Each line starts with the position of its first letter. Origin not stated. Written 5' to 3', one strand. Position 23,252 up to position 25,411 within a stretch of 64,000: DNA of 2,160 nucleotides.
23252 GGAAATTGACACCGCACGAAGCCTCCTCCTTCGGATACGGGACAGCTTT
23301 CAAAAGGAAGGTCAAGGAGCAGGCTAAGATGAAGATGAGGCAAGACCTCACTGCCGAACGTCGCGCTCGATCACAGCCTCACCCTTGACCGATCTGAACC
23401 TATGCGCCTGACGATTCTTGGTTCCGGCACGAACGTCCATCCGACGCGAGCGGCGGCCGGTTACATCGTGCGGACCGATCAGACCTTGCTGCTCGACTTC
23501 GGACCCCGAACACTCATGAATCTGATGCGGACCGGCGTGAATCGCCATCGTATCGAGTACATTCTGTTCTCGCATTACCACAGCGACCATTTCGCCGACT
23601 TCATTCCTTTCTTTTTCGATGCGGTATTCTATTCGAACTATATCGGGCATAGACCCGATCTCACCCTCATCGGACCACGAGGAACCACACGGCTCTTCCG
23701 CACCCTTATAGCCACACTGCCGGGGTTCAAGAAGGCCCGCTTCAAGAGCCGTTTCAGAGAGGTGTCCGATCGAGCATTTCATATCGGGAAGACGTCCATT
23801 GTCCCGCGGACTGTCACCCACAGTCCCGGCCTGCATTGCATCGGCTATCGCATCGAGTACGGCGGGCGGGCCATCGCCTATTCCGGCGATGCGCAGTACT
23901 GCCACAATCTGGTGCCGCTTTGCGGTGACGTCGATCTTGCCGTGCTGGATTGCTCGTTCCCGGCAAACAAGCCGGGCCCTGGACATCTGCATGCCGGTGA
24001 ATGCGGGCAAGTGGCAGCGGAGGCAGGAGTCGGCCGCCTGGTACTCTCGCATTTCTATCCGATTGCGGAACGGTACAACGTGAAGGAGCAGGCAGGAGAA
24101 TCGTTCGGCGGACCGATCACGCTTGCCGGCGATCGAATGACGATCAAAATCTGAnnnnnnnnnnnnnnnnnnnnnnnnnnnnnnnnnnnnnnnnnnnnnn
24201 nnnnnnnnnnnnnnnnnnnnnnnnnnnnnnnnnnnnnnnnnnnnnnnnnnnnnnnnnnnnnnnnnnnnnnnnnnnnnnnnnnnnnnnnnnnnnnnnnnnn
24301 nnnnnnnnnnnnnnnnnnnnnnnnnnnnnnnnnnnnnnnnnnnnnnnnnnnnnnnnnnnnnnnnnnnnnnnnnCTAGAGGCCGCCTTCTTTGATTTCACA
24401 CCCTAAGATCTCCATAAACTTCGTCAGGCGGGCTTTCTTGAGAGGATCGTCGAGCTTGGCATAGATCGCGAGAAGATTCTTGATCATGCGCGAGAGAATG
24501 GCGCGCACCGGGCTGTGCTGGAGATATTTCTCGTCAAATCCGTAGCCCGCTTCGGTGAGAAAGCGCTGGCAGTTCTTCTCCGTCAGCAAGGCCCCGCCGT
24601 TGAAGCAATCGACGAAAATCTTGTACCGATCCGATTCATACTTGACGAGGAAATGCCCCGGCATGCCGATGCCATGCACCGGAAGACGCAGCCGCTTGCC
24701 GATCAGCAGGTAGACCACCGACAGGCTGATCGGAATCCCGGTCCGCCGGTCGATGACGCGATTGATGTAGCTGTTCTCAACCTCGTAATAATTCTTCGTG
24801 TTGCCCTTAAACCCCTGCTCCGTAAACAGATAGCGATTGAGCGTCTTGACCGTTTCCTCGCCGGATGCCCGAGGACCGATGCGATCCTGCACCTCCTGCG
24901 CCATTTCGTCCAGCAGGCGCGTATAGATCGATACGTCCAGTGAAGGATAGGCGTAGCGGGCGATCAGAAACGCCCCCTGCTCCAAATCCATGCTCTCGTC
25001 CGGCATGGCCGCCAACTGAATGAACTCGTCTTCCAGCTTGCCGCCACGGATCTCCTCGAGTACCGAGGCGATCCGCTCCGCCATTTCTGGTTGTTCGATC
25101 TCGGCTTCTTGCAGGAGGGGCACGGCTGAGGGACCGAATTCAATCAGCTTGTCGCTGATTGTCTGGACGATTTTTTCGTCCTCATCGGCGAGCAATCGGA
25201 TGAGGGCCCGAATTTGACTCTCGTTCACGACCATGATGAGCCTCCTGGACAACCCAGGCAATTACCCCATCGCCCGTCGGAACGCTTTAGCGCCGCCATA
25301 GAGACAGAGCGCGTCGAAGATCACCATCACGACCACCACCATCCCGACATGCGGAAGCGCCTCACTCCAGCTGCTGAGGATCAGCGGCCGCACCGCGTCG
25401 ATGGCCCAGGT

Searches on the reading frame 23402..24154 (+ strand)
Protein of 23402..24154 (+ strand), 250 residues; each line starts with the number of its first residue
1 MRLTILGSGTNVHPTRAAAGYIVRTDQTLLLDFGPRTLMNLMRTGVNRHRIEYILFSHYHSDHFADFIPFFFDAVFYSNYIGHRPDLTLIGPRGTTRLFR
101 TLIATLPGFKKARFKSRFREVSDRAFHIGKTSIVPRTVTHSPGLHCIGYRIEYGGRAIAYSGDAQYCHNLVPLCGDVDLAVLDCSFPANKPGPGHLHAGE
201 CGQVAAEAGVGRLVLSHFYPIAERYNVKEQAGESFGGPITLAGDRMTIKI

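Call 15: search_protein_families(library=pfam, proteins=[window:23402-24154:+])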
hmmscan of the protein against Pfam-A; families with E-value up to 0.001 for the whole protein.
window:23402-24154:+ (250 aa): 2 families
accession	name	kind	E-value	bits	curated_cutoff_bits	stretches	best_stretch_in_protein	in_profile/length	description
PF12706.13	Lactamase_B_2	-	4.1e-19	69.4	27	1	30-218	4-200/200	Beta-lactamase superfamily domain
PF00753.33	Lactamase_B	-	1.6e-10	41.7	22.7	1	19-166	8-152/196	Metallo-beta-lactamase superfamily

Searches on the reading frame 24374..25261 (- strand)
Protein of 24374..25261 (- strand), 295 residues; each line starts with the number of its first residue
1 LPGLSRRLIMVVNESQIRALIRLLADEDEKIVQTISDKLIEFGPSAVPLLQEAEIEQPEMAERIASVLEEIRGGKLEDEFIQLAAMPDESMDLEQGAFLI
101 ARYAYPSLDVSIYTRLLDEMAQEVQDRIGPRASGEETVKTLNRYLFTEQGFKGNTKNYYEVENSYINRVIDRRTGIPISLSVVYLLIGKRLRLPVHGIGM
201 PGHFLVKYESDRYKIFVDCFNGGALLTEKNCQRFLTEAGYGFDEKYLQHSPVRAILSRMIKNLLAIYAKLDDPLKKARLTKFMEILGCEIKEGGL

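Call 15: search_protein_families(library=pfam, proteins=[window:24374-25261:-])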
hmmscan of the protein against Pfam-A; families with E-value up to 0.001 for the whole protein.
window:24374-25261:- (295 aa): 1 family
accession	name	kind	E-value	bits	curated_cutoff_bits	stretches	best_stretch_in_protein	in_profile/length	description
PF13369.12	Transglut_core2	-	3.2e-49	166.8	23.5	1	114-260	4-154/155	Transglutaminase-like superfamily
